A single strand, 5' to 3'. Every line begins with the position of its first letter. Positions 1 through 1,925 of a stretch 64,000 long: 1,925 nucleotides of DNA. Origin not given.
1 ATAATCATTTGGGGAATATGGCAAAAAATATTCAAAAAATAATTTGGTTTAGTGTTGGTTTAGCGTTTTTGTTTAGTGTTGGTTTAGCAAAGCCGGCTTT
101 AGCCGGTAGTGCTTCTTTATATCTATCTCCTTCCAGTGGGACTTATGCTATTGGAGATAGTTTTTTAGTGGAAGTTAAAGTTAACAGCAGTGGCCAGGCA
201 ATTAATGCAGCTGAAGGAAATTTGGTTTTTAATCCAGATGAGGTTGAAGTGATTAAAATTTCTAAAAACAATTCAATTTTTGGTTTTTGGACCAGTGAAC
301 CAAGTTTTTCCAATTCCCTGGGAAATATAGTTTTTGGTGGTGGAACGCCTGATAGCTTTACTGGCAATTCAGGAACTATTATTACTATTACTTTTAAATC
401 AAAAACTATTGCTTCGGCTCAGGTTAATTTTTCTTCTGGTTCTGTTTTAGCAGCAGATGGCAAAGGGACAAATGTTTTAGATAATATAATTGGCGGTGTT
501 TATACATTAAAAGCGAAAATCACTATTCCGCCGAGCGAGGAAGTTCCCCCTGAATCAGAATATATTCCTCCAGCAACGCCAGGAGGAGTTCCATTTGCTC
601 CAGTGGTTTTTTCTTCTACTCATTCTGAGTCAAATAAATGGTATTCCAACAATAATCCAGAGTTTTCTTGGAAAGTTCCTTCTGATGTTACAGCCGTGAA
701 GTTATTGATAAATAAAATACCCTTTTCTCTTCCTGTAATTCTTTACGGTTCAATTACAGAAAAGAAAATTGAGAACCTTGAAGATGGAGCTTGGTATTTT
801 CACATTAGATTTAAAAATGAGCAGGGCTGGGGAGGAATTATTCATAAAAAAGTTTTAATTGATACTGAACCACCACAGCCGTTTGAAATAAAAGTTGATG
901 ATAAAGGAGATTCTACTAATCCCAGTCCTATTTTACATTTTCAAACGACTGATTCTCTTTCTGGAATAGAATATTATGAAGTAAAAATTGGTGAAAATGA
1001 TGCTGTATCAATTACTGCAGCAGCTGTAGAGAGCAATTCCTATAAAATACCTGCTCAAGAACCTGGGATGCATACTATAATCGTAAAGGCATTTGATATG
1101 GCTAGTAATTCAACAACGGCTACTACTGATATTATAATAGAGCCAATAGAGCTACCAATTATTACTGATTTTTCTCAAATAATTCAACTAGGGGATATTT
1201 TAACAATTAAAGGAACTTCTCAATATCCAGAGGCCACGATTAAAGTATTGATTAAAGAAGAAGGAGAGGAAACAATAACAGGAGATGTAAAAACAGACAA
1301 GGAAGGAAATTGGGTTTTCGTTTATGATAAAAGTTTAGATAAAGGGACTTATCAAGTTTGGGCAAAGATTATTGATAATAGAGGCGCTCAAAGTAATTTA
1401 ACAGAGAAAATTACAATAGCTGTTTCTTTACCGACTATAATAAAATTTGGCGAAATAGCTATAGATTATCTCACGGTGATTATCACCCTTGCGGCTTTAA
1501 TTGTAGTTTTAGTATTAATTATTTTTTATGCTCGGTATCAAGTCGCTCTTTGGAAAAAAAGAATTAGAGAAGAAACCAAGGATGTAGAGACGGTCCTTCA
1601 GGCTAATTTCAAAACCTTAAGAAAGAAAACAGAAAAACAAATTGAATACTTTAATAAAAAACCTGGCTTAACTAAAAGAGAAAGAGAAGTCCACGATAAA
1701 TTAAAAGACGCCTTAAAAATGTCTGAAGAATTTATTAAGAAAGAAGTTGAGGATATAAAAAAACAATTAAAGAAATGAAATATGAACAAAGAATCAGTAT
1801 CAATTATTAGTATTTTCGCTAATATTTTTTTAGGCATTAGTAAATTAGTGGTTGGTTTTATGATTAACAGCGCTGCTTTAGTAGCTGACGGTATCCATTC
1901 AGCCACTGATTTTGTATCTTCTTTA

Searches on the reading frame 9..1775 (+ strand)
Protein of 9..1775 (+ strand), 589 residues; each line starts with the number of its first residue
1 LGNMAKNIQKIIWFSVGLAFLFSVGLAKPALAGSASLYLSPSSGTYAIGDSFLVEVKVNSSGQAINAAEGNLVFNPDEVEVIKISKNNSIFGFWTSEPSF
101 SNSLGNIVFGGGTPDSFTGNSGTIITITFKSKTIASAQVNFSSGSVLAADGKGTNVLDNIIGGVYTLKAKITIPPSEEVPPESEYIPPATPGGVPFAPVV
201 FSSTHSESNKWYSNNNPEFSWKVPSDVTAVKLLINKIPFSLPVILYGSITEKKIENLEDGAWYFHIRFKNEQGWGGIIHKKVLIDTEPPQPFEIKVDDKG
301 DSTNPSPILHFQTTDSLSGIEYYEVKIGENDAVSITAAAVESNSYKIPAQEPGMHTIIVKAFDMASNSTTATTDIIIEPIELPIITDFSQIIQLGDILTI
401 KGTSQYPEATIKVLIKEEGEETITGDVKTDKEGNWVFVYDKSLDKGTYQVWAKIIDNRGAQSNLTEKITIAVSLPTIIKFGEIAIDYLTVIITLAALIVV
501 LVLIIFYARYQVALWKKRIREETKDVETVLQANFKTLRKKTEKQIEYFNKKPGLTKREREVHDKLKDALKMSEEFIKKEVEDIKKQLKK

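Call 45: search_protein_families(library=pfam, proteins=[window:9-1775:+], max_evalue=0.00001)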
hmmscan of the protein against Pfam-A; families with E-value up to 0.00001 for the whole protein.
window:9-1775:+ (589 aa): 1 family
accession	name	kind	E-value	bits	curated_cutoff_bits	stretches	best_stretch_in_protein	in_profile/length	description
PF19077.6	Big_13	-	1.5e-12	48.3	27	1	405-468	35-98/102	Bacterial Ig-like domain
